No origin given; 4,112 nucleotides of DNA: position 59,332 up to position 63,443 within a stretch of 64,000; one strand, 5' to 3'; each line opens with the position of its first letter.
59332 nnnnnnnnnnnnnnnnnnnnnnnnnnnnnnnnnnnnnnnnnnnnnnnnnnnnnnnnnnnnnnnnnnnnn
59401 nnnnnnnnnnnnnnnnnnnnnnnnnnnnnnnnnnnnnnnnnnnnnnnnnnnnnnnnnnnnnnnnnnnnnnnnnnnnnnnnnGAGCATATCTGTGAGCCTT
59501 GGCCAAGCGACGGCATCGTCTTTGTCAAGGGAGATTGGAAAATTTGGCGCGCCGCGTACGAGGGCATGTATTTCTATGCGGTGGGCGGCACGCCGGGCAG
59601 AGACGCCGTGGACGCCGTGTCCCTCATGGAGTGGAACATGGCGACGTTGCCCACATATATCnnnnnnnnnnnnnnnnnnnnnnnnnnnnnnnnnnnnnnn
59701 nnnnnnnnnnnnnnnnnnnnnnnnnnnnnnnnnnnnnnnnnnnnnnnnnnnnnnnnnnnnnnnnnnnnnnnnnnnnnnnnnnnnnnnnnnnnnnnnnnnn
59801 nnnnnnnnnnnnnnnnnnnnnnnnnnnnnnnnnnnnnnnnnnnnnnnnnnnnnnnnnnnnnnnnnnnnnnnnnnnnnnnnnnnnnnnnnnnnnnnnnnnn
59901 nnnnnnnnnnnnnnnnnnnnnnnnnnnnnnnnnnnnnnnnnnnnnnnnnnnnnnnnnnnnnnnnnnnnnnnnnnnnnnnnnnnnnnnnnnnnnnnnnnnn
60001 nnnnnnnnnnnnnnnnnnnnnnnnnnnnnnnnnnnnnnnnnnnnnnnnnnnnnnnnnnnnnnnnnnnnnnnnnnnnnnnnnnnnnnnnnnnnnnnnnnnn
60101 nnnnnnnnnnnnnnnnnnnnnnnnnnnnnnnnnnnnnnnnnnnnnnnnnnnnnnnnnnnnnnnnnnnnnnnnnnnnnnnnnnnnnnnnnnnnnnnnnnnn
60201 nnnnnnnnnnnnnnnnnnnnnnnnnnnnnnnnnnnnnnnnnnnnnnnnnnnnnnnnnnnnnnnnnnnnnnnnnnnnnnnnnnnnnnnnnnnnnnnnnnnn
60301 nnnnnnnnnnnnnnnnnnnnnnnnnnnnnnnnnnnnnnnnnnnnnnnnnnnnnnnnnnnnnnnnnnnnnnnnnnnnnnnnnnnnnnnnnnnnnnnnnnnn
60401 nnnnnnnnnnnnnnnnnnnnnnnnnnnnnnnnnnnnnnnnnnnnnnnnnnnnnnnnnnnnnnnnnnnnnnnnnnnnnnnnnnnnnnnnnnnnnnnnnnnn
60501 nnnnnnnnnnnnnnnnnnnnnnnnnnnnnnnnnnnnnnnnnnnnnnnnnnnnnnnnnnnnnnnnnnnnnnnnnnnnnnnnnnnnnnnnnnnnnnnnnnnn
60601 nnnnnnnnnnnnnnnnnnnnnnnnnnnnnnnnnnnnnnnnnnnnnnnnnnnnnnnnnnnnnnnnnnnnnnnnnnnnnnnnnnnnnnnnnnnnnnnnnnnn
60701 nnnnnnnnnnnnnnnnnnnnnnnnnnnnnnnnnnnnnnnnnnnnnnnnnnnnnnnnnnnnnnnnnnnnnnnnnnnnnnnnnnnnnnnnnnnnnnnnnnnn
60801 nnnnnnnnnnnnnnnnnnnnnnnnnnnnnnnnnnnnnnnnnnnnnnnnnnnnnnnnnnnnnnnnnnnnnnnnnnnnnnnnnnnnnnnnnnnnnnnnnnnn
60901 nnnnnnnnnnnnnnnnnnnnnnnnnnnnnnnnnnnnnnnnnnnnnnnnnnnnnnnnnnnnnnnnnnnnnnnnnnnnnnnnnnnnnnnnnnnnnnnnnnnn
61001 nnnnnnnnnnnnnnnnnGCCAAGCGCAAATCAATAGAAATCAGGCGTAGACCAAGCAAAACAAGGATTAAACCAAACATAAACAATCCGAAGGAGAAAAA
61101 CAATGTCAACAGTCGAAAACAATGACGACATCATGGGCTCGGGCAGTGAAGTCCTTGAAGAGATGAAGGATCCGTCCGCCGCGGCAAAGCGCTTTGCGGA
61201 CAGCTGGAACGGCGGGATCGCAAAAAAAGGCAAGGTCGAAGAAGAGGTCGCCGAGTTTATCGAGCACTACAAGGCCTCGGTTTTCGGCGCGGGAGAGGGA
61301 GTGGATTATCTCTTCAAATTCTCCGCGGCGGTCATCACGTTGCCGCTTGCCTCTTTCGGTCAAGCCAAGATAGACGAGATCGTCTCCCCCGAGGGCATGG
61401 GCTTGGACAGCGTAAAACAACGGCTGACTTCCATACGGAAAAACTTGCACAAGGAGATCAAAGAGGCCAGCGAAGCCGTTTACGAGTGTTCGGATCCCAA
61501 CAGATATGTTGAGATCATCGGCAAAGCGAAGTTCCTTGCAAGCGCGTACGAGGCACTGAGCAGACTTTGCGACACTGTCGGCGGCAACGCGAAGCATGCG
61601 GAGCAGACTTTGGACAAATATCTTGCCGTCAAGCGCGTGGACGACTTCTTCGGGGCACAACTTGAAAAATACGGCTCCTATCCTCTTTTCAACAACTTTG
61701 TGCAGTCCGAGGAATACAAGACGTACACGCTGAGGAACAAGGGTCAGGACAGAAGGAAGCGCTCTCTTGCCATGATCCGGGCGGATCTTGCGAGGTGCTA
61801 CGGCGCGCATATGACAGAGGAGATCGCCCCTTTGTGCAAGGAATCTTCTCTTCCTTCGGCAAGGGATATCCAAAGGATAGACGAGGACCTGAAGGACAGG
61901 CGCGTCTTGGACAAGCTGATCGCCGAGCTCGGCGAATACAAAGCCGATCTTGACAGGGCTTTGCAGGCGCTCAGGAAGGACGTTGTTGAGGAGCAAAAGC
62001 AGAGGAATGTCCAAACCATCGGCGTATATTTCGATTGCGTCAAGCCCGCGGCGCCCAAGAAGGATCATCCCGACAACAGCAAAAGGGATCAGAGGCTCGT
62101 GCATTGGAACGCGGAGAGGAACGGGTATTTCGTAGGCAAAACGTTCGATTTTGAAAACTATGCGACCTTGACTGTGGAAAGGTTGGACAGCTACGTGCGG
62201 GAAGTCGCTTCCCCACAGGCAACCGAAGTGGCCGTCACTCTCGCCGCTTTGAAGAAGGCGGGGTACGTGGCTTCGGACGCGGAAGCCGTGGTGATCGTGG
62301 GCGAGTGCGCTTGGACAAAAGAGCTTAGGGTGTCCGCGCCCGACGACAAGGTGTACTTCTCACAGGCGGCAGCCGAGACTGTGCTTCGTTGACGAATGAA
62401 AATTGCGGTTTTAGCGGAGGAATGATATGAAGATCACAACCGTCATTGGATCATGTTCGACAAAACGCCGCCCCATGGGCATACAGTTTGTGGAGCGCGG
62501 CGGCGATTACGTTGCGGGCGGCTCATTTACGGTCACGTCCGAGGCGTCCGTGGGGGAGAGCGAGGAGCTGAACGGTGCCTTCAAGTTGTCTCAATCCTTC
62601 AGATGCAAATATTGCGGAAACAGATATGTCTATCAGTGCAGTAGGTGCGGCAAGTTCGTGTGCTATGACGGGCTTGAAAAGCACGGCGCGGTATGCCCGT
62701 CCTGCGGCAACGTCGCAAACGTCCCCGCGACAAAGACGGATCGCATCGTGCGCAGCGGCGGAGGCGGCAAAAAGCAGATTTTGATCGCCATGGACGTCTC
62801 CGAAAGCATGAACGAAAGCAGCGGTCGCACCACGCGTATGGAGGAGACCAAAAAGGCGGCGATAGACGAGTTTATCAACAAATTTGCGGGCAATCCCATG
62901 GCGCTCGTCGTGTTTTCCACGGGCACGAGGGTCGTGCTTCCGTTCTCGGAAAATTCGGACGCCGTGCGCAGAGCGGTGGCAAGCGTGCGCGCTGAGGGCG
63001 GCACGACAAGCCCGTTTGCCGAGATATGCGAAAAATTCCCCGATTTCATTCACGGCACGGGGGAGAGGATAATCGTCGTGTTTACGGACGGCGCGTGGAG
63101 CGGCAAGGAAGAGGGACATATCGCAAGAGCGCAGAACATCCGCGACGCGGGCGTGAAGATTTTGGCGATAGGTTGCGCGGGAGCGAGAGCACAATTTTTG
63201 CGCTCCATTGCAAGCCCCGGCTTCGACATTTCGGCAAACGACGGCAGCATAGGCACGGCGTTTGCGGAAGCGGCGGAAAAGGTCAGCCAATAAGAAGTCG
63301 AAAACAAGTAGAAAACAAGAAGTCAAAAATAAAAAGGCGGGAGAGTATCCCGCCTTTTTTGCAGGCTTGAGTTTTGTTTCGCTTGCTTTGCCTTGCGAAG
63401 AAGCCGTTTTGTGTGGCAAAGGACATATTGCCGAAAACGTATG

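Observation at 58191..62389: An unassigned ~55-aa module repeated at least 10 times across three consecutive proteins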

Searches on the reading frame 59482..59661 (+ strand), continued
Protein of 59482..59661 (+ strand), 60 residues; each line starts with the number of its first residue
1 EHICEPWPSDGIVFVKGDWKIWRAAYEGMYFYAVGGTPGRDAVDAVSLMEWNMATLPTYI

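Call 72: find_encoding_contigs(protein=P0049, flank=10000, max_places=2)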
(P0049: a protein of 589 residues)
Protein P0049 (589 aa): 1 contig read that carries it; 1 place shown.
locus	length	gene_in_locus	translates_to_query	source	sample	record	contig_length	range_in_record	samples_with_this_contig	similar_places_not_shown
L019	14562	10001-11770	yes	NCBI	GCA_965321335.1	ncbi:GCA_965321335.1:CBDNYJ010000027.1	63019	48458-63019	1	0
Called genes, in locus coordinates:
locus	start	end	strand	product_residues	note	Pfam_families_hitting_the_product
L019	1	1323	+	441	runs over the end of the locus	PF03572:Peptidase_S41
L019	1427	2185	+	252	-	PF03419:Peptidase_U4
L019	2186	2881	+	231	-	PF04542:Sigma70_r2, PF04545:Sigma70_r4, PF01381:HTH_3 (weak)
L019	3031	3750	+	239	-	PF25106:VWA_4 (weak)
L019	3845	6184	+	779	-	-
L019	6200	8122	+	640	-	PF07714:PK_Tyr_Ser-Thr (faint), PF00069:Pkinase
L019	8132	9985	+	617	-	-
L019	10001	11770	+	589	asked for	-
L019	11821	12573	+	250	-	PF19567:CpsB_CapC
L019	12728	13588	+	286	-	PF02706:Wzz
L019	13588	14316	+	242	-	PF10609:ParA, PF13614:AAA_31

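Call 73: find_encoding_contigs(protein=P0056, flank=10000, max_places=2)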
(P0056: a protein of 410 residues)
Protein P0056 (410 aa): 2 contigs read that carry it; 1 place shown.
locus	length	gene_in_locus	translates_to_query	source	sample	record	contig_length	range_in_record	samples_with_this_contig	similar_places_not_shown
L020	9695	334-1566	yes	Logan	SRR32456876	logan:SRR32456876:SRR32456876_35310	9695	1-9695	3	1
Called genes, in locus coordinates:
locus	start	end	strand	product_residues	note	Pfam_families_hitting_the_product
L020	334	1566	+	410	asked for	-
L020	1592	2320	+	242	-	-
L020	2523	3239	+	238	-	PF13519:VWA_2 (faint)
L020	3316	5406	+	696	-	-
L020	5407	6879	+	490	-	PF00069:Pkinase, PF07714:PK_Tyr_Ser-Thr (faint)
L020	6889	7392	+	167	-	-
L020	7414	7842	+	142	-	-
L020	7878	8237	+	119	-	PF15616:TerY_C (faint)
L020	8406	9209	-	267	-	PF00092:VWA, PF13519:VWA_2, PF13768:VWA_3 (weak)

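Call 87: search_protein_families(library=pfam, proteins=[P0024, P0028, P0032, P0052, P0055, P0057, P0044], max_evalue=0.001)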
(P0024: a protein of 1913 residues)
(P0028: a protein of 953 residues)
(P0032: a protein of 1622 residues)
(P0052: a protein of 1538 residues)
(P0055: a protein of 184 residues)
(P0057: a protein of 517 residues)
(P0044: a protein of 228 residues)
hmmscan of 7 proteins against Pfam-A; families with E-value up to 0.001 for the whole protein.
P0024 (1913 aa): 15 families
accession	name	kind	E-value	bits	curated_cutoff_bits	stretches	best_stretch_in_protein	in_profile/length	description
PF04151.21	PPC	-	1.2e-73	244.3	25.9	11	1410-1472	3-69/70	Bacterial pre-peptidase C-terminal domain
PF01839.29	FG-GAP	-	4.3e-23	81.2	22.1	1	1858-1880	2-24/37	FG-GAP repeat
PF13517.12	FG-GAP_3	-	5.5e-22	78.6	26.9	3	1714-1774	1-60/61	FG-GAP-like repeat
PF18962.6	Por_Secre_tail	-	3.9e-19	69.1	27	0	287-325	25-64/75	Secretion system C-terminal sorting domain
PF16974.11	NAR2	-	3.1e-17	62.9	26.6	0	1221-1248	88-115/142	High-affinity nitrate transporter accessory, Ig-like domain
PF01835.25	MG2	-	7.4e-17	62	32.8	0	408-442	52-87/96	MG2 domain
PF14734.12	DUF4469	-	6.5e-16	58.5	22.6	0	527-554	61-88/101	Domain of unknown function (DUF4469) with IG-like fold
PF23759.1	GBD_T9SS_assoc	-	8.1e-16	58.8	27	0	722-792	43-108/116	Galactose binding domain-like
PF24735.1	DUF7686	-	1.4e-14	54.1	24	0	297-338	8-49/73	Domain of unknown function (DUF7686)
PF08884.16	Flagellin_D3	-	1e-12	48.7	24.2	0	169-221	12-62/91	Flagellin D3 domain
PF16024.10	DUF4785_1st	-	4.6e-10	40.2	24.2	0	295-338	99-143/145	Domain of unknown function (DUF4785) N-terminal domain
PF10029.15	DUF2271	-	2e-07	31.3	27.3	0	1247-1281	85-125/136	Predicted periplasmic protein (DUF2271)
PF18975.6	DUF5711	-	8.3e-07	29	26.3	0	1072-1105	98-131/344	Family of unknown function (DUF5711)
PF12256.14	TcdB_toxin_midN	-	7.4e-05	22.6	24.8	0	1863-1887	32-56/181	Insecticide toxin TcdB middle/N-terminal region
PF22637.2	CBM_4_9_1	-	0.00059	20.6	27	0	754-797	58-101/148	BppA domain 1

P0028 (953 aa): 7 families
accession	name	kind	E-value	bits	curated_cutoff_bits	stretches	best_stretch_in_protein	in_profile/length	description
PF00082.27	Peptidase_S8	-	4.5e-20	72.6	21.8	1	12-135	160-288/288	Subtilase family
PF04151.21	PPC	-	7.6e-20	72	25.9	0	307-374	3-68/70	Bacterial pre-peptidase C-terminal domain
PF01067.28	Calpain_III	-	9.6e-15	55.5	21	0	364-389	111-136/137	Calpain large subunit, domain III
PF21466.3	GH101_dom-5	-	2.2e-08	34.5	27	0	181-206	119-144/145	Endo-alpha-N-acetylgalactosaminidase, domain 5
PF09301.15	DUF1970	-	1.2e-06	29.3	25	0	247-297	39-86/112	Domain of unknown function (DUF1970)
PF16967.11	TcfC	-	4.9e-06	26.5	29.4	0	235-254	38-57/68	E-set like domain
PF11010.13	DUF2848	-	3.7e-05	23.9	23.4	0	550-588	23-61/194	Protein of unknown function (DUF2848)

P0032 (1622 aa): 14 families
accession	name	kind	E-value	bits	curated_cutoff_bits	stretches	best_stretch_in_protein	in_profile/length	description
PF04151.21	PPC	-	2.4e-74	246.6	25.9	11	1040-1103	3-69/70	Bacterial pre-peptidase C-terminal domain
PF08884.16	Flagellin_D3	-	2.3e-15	57.2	24.2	0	1538-1583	19-66/91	Flagellin D3 domain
PF18962.6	Por_Secre_tail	-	2.5e-14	53.8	27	0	952-990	25-64/75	Secretion system C-terminal sorting domain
PF16974.11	NAR2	-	4.9e-12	46.1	26.6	0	505-526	92-113/142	High-affinity nitrate transporter accessory, Ig-like domain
PF14734.12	DUF4469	-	3.3e-11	43.5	22.6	0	1541-1567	61-87/101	Domain of unknown function (DUF4469) with IG-like fold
PF01835.25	MG2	-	1.2e-10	42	32.8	0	495-533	52-91/96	MG2 domain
PF23623.1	GBD_IRG7_N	-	6e-10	39.6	27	0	1049-1104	25-80/95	IRG7 N-terminal galactose binding domain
PF22058.2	X25_BaPul_like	-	2.7e-09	37.4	27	0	1542-1574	30-61/87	Pullulanase X25 domain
PF21226.3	MalQ_N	-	4e-09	37.1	24.1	0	819-878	22-81/91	MalQ N-terminal beta sandwich domain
PF16024.10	DUF4785_1st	-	4.1e-07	30.6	24.2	0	496-538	100-143/145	Domain of unknown function (DUF4785) N-terminal domain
PF13954.11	PapC_N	-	7.7e-07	29.6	27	0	1194-1235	11-52/146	PapC N-terminal domain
PF14524.12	Wzt_C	-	2.5e-06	28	30.4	0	1052-1104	53-105/143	Wzt C-terminal domain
PF24735.1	DUF7686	-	3.6e-06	27.2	24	0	960-1003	6-49/73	Domain of unknown function (DUF7686)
PF23861.1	Ribophorin_II_2nd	-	1.2e-05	25.9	23.4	0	1181-1237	40-89/105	Ribophorin II second domain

P0052 (1538 aa): 4 families
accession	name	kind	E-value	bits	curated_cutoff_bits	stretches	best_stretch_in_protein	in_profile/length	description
PF01951.21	Archease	-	3.7e-13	50.4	25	0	165-208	87-130/136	Archease protein family (MTH1598/TM1083)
PF15752.10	DUF4688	-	2e-08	34.3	27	0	156-231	175-249/400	Domain of unknown function (DUF4688)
PF22907.2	Ams1-like_1st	-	3e-06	27.6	27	0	1180-1213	78-111/145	Alpha-mannosidase, jelly roll domain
PF18914.6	DUF5666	-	0.00013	22.6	27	0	184-201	39-56/60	Domain of unknown function (DUF5666)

P0055 (184 aa): 0 families

P0057 (517 aa): 1 family
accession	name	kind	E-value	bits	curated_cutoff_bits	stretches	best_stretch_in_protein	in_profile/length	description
PF24243.1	Phage_tail_C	-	2e-06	27.5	23.7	1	401-425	2-25/26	Phage tail tip domain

P0044 (228 aa): 0 families

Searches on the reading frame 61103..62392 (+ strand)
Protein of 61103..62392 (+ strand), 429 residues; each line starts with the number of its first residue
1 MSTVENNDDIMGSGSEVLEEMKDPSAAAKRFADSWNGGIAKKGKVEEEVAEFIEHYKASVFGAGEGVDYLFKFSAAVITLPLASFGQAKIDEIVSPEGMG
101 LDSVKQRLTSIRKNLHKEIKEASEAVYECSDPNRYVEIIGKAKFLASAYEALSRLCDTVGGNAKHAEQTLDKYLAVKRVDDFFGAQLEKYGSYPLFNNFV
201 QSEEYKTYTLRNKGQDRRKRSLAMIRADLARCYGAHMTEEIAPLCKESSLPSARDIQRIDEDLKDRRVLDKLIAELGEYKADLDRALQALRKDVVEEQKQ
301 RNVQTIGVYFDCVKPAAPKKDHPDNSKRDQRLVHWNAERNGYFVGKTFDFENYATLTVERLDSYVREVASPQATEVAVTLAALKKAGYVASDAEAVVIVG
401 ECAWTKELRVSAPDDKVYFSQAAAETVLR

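Call 3: search_protein_families(library=pfam, proteins=[window:61103-62392:+], max_evalue=1)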
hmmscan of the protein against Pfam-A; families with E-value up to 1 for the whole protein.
window:61103-62392:+ (429 aa): 2 families
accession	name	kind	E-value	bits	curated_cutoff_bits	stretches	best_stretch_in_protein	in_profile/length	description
PF02616.19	SMC_ScpA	-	0.073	13.5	24.6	1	248-314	53-121/232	Segregation and condensation protein ScpA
PF13580.11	SIS_2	-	0.14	12.6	27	1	102-159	4-61/138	SIS domain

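Call 4: search_protein_families(library=ncbifam, proteins=[window:61103-62392:+], max_evalue=1)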
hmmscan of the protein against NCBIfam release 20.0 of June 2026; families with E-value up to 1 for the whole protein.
window:61103-62392:+ (429 aa): 4 families
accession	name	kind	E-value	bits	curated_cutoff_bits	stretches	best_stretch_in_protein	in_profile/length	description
NF006736.0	PRK09267.1-2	equivalog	0.099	12.4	202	1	336-368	128-160/161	flavodoxin FldA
TIGR01071.1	rplO_bact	equivalog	0.12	12.2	77.95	1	353-412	73-125/144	50S ribosomal protein L15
NF003972.0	PRK05467.1-1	equivalog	0.12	11.8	399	1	175-230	63-115/225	PKHD-type hydroxylase YbiX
NF006739.0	PRK09267.1-5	subfamily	0.13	12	175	1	336-369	131-164/168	flavodoxin FldA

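Call 16: search_protein_families(library=padloc, proteins=[window:61103-62392:+], max_evalue=0.1)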
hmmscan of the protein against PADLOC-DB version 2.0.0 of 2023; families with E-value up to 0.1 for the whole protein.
window:61103-62392:+ (429 aa): 1 family
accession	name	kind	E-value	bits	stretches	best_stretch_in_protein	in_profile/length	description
PDLC03980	PD-Lambda-2_A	-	0.04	12.6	1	14-51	7-45/92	-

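Call 68: find_homologous_proteins(query=window:61103-62392:+, max_evalue=0.001)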
Query window:61103-62392:+ (429 aa): 1 proteins with E <= 0.001 among 8000 candidates.
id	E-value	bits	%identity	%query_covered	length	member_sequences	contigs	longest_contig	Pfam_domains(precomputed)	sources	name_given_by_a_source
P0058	3.3e-281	950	100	100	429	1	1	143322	-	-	-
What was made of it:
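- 61103..62392 (+): Protein C (429 aa): an orphan occupying the variable slot of the operon; no module detected. It is the only protein found in 5.8 billion (call 68).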

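Call 77: search_protein_families(library=phrogs, proteins=[window:61103-62392:+], max_evalue=0.01)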
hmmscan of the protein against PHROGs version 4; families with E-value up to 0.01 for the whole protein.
window:61103-62392:+ (429 aa): 0 families

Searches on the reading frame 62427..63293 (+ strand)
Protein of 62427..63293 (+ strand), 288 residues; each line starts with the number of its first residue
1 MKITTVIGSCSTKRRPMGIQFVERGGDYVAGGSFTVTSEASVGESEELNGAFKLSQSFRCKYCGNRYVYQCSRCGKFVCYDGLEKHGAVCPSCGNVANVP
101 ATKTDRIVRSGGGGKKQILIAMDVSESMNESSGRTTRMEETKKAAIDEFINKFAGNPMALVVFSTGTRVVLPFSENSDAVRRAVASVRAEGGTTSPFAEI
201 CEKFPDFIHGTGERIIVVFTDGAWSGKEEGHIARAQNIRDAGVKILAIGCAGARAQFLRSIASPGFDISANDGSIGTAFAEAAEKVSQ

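Call 3: search_protein_families(library=pfam, proteins=[window:62427-63293:+], max_evalue=1)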
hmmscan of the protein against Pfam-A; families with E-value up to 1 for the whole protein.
window:62427-63293:+ (288 aa): 12 families
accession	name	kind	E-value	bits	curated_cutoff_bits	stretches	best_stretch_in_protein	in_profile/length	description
PF13519.12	VWA_2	-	1.3e-14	55.1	27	1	118-222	1-106/107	von Willebrand factor type A domain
PF00092.34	VWA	-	3e-12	47.6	23.8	1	118-264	2-153/174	von Willebrand factor type A domain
PF15616.11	TerY_C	-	8.1e-07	29.6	28.4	1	53-105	70-120/129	TerY-C metal binding domain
PF05762.20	VWA_CoxE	-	0.00021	21.2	26.4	1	115-248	55-185/222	VWA domain containing CoxE-like protein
PF01882.25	DUF58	-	0.0037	16.9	23.4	1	116-190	36-111/216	Protein of unknown function DUF58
PF21366.3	TRAFD1-XIAF1_ZnF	-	0.0079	16.5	27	1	61-90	14-42/43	TRAFD1/XAF1, zinc finger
PF18495.6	VbhA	-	0.023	15.1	25.9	1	178-198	3-23/47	Antitoxin VbhA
PF17848.7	Zn_ribbon_ACC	-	0.04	14.5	24.5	1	70-93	3-26/26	Acetyl-CoA carboxylase zinc finger domain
PF25045.1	vWA_Ro60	-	0.25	11.7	27.7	1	118-176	2-58/165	Ro60 vWA domain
PF24029.1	DUF7340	-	0.41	10.9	27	1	60-95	9-46/62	Domain of unknown function (DUF7340)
PF13248.11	Zn_ribbon_3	-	0.58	10.2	27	0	90-95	5-10/26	zinc-ribbon domain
PF06221.18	zf-C2HC5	-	0.6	10.6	25.8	1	67-95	16-42/54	Putative zinc finger motif, C2HC5-type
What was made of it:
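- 62427..63293 (+): Second vWA protein (288 aa) with an N-terminal TerY_C-type zinc ribbon; last gene of the operon. Pfam VWA_2 at 1.3e-14 and TerY_C at 8.1e-07, both above their cut-offs (call 3).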

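Call 4: search_protein_families(library=ncbifam, proteins=[window:62427-63293:+], max_evalue=1)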
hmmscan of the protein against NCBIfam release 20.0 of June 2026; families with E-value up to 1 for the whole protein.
window:62427-63293:+ (288 aa): 7 families
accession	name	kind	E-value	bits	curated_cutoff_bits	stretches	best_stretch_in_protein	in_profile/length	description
NF047508.1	VWA_BatA_Lepto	exception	1.2e-05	24.5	380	1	117-254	90-232/315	VWA domain-containing protein BatA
TIGR03436.1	acidobact_VWFA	subfamily_domain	0.00085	18.9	81.25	1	119-255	70-224/324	VWA domain-containing protein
NF010238.0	PRK13685.1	subfamily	0.00096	18.3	432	1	116-189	97-170/335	hypothetical protein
NF047506.1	VWA_BatB_Lepto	exception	0.005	16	350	1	117-181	87-150/324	VWA domain-containing protein BatB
NF001607.0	PRK00398.1-4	equivalog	0.067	12.9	89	1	67-95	8-36/53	DNA-directed RNA polymerase subunit P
NF053663.1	RPWMISH_prot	domain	0.12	13.1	120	1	67-100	4-39/115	RPWMISH domain-containing protein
NF001606.0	PRK00398.1-3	equivalog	0.41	10.5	72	0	68-94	2-26/44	DNA-directed RNA polymerase subunit P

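Call 16: search_protein_families(library=padloc, proteins=[window:62427-63293:+], max_evalue=0.1)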
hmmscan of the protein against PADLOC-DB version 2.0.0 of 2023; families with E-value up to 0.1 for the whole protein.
window:62427-63293:+ (288 aa): 1 family
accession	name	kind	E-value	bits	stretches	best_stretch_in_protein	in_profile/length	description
PDLC04388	PDC-M06B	-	0.046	11.6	1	154-209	28-83/174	-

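Call 77: search_protein_families(library=phrogs, proteins=[window:62427-63293:+], max_evalue=0.01)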
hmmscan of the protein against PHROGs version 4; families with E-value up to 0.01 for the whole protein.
window:62427-63293:+ (288 aa): 1 family
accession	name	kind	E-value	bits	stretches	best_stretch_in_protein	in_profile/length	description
phrog_1314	-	DNA, RNA and nucleotide metabolism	0.0057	16.8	1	113-226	261-360/394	HNH endonuclease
